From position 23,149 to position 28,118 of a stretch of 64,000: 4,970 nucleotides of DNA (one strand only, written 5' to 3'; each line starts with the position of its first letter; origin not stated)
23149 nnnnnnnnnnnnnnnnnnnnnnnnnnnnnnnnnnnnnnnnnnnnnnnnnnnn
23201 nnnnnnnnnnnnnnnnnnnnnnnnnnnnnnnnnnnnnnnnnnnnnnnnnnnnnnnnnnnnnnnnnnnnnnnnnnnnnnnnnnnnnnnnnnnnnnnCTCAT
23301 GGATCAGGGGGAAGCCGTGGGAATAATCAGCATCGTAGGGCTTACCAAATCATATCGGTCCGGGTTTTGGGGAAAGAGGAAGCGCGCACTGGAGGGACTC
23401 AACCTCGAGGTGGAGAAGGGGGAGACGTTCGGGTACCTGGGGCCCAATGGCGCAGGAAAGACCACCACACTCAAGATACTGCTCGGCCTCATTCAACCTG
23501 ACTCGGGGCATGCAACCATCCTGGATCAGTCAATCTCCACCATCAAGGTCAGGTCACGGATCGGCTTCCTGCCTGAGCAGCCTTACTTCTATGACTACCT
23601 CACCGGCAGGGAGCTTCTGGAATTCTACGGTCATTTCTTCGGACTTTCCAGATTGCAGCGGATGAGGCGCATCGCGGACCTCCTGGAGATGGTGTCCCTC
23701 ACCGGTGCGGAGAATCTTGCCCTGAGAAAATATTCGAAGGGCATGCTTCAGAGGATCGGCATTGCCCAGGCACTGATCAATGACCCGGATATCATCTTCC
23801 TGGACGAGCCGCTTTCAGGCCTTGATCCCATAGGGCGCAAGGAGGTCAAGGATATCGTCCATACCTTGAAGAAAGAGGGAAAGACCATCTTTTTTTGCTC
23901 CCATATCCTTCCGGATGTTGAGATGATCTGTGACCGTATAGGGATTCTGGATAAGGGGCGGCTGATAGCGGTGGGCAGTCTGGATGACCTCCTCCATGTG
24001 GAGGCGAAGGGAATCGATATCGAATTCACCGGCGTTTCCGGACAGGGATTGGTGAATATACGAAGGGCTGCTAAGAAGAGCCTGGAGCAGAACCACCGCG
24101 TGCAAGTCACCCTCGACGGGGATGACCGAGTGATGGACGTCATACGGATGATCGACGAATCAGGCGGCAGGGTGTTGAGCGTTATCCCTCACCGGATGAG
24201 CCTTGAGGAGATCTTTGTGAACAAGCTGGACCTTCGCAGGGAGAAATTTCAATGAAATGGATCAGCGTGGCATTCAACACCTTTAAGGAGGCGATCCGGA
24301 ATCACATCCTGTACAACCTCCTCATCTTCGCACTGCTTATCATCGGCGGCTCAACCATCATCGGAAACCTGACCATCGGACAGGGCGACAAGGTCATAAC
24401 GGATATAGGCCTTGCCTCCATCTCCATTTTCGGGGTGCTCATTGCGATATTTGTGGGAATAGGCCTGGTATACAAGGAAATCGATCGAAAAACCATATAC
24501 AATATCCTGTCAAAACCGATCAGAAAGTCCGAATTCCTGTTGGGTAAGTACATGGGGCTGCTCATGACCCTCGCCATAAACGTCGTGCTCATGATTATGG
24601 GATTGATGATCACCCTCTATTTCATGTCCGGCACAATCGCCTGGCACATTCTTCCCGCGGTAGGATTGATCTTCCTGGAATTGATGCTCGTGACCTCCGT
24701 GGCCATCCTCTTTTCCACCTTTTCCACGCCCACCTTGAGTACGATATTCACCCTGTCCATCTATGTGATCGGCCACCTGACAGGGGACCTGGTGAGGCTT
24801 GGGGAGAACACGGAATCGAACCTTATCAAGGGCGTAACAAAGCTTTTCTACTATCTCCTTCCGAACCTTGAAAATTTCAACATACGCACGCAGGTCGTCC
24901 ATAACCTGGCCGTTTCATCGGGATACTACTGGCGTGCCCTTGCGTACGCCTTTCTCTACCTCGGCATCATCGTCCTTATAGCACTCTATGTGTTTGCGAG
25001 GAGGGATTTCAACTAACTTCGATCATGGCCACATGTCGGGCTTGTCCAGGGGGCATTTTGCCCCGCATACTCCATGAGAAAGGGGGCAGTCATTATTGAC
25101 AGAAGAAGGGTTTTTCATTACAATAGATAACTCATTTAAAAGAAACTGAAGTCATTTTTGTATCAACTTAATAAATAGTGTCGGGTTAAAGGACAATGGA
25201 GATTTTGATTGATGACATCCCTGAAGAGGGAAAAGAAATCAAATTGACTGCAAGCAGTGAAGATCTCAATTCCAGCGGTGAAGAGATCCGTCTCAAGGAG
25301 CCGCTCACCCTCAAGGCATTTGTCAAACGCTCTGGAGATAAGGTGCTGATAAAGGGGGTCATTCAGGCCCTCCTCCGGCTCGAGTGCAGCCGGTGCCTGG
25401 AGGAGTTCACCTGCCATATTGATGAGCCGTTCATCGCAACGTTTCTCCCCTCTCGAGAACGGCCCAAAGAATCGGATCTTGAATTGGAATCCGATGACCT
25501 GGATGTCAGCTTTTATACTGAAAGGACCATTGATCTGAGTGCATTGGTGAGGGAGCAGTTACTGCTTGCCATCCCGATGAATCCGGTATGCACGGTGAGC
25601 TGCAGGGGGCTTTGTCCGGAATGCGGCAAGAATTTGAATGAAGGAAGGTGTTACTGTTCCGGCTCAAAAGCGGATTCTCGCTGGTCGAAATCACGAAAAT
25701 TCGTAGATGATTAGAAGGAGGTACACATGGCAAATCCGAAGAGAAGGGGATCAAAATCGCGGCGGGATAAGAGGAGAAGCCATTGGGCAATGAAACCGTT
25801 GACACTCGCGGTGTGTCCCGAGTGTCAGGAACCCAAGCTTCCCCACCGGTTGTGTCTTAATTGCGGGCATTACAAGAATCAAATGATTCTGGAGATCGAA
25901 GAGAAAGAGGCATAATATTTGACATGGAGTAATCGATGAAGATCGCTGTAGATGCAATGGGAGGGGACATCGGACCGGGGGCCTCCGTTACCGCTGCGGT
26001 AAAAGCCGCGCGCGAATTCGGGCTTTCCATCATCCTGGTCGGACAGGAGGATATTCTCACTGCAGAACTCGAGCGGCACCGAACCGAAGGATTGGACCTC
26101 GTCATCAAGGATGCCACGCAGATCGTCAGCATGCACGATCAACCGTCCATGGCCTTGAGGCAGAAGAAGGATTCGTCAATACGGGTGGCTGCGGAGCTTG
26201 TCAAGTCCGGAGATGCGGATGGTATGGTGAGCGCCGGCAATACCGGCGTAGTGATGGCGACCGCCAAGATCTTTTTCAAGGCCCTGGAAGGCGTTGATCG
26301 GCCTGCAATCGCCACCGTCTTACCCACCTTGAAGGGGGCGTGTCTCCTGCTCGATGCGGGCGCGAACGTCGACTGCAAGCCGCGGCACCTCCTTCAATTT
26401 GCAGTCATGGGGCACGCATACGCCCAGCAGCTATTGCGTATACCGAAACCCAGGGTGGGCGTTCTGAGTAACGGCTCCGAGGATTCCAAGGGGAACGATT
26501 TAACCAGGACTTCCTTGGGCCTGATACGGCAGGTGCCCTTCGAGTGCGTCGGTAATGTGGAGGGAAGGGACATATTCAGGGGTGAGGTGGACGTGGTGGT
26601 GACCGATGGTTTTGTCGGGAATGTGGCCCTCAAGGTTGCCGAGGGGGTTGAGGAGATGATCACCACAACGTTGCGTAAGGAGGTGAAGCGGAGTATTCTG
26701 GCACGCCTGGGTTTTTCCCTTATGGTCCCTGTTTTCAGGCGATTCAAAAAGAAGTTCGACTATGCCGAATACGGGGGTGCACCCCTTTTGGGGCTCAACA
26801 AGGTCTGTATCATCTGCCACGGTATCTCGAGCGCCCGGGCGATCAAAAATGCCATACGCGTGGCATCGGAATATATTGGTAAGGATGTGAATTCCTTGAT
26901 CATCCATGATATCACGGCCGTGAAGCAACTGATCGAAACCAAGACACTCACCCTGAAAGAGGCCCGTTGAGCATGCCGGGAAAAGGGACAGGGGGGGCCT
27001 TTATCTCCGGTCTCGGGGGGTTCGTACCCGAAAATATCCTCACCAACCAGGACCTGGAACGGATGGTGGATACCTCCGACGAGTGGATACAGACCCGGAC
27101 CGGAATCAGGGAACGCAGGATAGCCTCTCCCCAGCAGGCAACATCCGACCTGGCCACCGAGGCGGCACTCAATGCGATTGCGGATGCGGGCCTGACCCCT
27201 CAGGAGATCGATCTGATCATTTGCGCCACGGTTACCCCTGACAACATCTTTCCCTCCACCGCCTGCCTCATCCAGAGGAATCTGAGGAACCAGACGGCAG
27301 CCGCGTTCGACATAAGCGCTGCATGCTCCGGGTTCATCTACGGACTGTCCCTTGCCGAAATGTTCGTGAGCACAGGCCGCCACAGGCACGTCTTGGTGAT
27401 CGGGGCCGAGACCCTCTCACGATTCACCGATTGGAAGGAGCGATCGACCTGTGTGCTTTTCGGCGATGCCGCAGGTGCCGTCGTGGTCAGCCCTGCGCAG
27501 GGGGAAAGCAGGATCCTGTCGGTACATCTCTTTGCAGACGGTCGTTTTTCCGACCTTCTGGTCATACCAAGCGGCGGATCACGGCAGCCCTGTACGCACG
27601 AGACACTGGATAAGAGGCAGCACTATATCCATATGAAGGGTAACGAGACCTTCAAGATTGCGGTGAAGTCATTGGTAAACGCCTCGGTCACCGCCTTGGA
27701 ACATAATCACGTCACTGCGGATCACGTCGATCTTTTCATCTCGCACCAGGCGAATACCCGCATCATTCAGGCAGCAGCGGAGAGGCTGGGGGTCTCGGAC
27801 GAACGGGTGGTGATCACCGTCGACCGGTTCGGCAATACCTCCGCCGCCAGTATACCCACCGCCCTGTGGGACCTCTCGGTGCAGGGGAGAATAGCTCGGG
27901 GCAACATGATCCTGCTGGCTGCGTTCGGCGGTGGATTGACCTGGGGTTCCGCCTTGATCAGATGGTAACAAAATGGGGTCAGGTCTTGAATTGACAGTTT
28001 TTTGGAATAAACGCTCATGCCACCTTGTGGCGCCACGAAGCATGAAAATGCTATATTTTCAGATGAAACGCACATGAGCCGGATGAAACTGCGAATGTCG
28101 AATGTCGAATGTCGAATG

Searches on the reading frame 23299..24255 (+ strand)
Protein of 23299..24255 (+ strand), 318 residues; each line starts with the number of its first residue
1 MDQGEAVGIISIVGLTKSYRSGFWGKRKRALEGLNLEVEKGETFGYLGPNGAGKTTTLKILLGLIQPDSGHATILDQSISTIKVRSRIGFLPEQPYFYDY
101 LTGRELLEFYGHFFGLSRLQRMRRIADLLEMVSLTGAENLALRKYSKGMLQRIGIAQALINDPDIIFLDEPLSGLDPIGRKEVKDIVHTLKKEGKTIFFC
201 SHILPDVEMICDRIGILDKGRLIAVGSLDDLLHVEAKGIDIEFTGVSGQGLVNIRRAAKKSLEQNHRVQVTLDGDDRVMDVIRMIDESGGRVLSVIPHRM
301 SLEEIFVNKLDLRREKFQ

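Call 67: search_protein_families(library=pfam, proteins=[window:23299-24255:+], max_evalue=0.00001)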
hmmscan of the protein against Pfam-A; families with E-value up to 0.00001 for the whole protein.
window:23299-24255:+ (318 aa): 2 families
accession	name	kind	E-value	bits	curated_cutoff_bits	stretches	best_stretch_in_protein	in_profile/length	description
PF00005.33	ABC_tran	-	1.7e-27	97.2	25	1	31-172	1-136/137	ABC transporter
PF13304.12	AAA_21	-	6.9e-09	36.6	27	0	132-202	225-298/304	AAA domain, putative AbiEii toxin, Type IV TA system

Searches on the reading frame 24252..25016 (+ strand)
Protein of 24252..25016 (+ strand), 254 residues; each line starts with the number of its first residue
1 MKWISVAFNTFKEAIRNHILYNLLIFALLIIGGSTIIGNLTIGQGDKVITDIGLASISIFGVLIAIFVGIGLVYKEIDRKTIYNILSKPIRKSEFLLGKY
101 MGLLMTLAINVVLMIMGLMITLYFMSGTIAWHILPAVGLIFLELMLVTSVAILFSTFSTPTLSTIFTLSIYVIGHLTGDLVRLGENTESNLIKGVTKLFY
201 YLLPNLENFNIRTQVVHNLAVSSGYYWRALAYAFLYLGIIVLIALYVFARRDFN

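Call 67: search_protein_families(library=pfam, proteins=[window:24252-25016:+], max_evalue=0.00001)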
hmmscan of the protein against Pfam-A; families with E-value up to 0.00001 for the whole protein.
window:24252-25016:+ (254 aa): 1 family
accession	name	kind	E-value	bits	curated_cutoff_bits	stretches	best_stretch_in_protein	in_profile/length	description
PF12679.13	ABC2_membrane_2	-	6.2e-16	58.9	27.2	1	42-252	59-282/283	ABC-2 family transporter protein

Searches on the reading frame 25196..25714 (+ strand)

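Call 67: search_protein_families(library=pfam, proteins=[window:25196-25714:+], max_evalue=0.00001)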
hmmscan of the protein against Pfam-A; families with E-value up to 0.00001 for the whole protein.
window:25196-25714:+ (172 aa): 1 family
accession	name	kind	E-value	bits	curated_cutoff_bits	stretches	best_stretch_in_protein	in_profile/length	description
PF02620.22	YceD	-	1.1e-30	106.5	33.2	1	53-165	2-114/119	Large ribosomal RNA subunit accumulation protein YceD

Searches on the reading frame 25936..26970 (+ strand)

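Call 67: search_protein_families(library=pfam, proteins=[window:25936-26970:+], max_evalue=0.00001)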
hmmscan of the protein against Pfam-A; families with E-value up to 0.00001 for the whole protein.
window:25936-26970:+ (344 aa): 1 family
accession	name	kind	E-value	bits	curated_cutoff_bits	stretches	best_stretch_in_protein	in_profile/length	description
PF02504.20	FA_synthesis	-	2.7e-111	372.2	29.1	1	1-320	1-323/324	Fatty acid synthesis protein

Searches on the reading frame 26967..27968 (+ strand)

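Call 67: search_protein_families(library=pfam, proteins=[window:26967-27968:+], max_evalue=0.00001)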
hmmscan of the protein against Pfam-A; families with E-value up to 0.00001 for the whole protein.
window:26967-27968:+ (333 aa): 3 families
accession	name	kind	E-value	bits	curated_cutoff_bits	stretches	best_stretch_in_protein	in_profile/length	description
PF08541.16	ACP_syn_III_C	-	7.2e-35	119.5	26.6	1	244-333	1-90/90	3-Oxoacyl-[acyl-carrier-protein (ACP)] synthase III C terminal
PF08545.16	ACP_syn_III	-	3.9e-32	110.4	24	1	114-192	1-80/80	3-Oxoacyl-[acyl-carrier-protein (ACP)] synthase III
PF00108.29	Thiolase_N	-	8.2e-08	32.4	26.4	1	44-154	8-119/260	Thiolase, N-terminal domain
